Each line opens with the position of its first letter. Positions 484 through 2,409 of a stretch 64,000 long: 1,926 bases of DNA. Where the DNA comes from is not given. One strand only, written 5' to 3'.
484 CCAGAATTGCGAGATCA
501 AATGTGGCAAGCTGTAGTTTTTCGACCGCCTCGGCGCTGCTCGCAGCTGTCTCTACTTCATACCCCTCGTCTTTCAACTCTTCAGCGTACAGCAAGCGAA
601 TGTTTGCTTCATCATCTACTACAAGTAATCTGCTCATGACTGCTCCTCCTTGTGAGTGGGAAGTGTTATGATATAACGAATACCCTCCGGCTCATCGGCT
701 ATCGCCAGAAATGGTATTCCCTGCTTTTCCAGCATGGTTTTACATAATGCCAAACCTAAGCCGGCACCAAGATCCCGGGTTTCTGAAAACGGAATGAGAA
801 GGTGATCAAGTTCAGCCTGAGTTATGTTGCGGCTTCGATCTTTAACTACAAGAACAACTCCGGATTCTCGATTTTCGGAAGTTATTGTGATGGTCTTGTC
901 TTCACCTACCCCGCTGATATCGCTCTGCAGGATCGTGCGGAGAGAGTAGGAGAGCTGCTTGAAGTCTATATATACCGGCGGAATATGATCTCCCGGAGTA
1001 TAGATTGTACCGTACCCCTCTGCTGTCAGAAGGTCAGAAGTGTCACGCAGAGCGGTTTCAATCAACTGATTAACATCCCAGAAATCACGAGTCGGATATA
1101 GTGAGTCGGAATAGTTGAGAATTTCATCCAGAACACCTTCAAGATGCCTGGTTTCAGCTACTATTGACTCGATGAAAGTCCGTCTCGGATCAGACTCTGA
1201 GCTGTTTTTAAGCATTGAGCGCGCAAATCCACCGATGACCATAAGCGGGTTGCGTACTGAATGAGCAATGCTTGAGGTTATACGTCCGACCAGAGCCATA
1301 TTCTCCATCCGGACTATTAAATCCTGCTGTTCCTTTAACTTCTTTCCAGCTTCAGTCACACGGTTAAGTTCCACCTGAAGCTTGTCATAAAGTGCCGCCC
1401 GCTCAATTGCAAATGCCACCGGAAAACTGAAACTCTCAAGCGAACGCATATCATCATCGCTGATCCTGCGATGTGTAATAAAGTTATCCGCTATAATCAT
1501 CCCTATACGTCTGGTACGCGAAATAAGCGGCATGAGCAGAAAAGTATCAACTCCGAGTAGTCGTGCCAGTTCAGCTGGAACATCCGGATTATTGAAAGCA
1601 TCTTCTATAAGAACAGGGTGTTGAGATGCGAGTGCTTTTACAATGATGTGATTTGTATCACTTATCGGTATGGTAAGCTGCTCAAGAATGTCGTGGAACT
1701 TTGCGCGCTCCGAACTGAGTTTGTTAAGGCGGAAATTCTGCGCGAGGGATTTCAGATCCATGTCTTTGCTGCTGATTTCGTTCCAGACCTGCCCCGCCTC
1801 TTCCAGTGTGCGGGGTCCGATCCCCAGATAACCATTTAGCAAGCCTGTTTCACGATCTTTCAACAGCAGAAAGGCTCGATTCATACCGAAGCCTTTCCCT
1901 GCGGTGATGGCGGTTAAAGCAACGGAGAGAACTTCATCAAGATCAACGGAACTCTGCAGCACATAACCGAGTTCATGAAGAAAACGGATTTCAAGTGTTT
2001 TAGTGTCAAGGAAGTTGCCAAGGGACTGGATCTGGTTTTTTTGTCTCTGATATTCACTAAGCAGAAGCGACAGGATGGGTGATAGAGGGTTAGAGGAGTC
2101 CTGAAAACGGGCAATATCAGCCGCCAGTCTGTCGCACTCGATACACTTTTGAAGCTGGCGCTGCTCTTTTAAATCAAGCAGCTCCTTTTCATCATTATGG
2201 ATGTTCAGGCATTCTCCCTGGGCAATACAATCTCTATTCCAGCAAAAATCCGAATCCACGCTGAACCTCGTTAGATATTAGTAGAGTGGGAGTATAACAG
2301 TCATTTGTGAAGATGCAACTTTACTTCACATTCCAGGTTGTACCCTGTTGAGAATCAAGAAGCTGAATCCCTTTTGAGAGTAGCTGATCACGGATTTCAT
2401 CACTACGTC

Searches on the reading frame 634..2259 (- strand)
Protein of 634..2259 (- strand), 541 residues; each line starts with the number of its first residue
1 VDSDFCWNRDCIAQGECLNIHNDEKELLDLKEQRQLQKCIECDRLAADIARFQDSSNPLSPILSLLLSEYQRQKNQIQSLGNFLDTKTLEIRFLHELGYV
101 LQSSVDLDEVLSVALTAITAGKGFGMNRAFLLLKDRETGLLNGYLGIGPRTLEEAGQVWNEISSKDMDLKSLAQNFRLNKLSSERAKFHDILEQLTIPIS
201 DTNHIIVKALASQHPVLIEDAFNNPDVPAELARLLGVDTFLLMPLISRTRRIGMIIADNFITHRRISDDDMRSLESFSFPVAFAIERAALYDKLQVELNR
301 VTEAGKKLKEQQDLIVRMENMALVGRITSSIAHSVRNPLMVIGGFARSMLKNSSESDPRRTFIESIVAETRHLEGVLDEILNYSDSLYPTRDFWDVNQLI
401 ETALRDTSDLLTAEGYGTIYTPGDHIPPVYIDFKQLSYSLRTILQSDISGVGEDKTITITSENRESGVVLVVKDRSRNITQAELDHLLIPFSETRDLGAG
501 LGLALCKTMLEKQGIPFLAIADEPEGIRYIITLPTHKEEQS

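Call 107: search_protein_families(library=pfam, proteins=[window:634-2259:-], max_evalue=0.00001)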
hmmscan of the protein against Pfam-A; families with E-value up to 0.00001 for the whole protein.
window:634-2259:- (541 aa): 4 families
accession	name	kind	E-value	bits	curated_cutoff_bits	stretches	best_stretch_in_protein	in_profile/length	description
PF00512.31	HisKA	-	3.3e-09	37.1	26.9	1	325-385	3-62/66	His Kinase A (phospho-acceptor) domain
PF13185.12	GAF_2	-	4.2e-08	33.9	28.6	1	106-286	3-136/136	GAF domain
PF01590.32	GAF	-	8.8e-08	33.2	22.4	1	122-285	15-133/133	GAF domain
PF02518.31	HATPase_c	-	3.1e-07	31.2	26.4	1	453-535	25-109/111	Histidine kinase-, DNA gyrase B-, and HSP90-like ATPase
